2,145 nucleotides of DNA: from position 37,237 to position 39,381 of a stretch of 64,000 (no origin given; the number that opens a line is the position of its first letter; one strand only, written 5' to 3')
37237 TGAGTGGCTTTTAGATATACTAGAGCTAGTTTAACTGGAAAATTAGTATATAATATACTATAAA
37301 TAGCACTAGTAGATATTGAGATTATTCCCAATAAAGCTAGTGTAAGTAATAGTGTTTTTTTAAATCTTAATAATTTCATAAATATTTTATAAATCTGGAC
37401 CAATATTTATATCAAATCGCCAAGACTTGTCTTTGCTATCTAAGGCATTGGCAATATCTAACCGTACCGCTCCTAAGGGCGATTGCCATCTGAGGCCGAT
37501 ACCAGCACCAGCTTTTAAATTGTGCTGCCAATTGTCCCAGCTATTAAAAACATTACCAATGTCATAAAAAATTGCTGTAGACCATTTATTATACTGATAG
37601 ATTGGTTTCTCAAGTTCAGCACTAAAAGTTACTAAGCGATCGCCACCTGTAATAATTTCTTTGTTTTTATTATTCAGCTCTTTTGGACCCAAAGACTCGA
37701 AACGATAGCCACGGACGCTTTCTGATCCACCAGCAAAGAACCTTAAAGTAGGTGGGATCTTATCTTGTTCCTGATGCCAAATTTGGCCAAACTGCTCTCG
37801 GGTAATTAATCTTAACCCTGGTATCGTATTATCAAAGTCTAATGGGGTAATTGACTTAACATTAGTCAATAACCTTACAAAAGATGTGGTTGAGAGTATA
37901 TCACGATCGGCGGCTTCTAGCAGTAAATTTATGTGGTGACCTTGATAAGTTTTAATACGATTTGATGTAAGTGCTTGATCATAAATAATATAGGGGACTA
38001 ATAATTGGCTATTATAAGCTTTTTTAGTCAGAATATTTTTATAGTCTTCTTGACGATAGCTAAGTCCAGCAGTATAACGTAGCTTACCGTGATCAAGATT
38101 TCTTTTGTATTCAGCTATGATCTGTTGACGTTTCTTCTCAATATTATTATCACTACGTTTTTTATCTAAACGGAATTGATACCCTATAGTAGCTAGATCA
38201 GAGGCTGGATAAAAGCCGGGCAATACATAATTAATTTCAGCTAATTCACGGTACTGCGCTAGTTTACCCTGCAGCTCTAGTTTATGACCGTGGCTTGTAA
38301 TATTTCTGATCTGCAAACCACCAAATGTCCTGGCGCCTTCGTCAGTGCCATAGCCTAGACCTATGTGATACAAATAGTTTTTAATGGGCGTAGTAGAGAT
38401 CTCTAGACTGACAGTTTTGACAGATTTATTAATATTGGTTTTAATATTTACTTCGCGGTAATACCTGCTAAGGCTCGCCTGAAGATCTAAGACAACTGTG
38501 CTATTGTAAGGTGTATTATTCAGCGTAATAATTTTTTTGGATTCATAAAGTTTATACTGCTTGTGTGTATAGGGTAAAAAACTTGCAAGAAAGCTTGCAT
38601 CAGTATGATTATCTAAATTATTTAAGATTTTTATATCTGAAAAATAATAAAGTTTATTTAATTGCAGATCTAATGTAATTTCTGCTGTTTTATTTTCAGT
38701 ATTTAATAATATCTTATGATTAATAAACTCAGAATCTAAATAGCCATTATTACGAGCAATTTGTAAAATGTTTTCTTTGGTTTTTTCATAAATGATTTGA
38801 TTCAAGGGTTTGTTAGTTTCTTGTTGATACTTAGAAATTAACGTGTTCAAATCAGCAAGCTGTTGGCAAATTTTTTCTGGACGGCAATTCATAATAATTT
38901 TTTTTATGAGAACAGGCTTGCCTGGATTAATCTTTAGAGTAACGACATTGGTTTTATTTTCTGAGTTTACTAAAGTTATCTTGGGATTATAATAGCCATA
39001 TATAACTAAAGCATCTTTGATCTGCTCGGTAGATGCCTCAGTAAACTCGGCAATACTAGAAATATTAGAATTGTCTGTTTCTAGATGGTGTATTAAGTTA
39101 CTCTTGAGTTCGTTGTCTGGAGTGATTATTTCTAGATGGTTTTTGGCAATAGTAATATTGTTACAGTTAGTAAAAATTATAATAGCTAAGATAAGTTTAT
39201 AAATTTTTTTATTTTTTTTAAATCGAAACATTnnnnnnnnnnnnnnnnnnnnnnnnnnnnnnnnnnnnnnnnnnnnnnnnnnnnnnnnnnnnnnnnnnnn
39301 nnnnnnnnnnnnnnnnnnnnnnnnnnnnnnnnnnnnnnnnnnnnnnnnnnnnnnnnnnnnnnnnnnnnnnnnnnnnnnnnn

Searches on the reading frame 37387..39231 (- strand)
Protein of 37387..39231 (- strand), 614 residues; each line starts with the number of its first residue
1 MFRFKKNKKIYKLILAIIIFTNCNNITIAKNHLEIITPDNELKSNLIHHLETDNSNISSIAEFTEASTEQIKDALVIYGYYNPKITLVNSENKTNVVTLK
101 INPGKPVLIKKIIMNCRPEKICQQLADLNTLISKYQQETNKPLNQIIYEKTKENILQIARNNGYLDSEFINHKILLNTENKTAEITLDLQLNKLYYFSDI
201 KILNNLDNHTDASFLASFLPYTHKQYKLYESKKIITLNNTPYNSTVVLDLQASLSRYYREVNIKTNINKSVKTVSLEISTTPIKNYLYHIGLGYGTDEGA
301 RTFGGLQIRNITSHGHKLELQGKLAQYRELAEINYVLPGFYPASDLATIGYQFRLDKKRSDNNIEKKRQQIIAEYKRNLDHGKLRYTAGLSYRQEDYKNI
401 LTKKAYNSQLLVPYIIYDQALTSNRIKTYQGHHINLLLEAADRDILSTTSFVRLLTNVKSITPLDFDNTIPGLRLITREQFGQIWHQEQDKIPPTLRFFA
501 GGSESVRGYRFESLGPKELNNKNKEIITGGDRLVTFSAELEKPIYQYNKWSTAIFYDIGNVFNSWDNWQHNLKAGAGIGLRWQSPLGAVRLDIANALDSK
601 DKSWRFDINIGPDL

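Call 19: search_protein_families(library=pfam, proteins=[window:37387-39231:-], max_evalue=0.001)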
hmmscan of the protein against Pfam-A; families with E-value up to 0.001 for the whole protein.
window:37387-39231:- (614 aa): 3 families
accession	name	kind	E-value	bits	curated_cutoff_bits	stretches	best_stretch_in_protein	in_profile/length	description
PF01103.29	Omp85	-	3.4e-35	122.6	24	1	311-611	2-322/325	Omp85 superfamily domain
PF17243.7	POTRA_TamA_1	-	1.3e-08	35.3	26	1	37-103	6-74/74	POTRA domain TamA domain 1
PF07244.20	POTRA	-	1.5e-05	26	21.3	0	134-189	22-76/79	Surface antigen variable number repeat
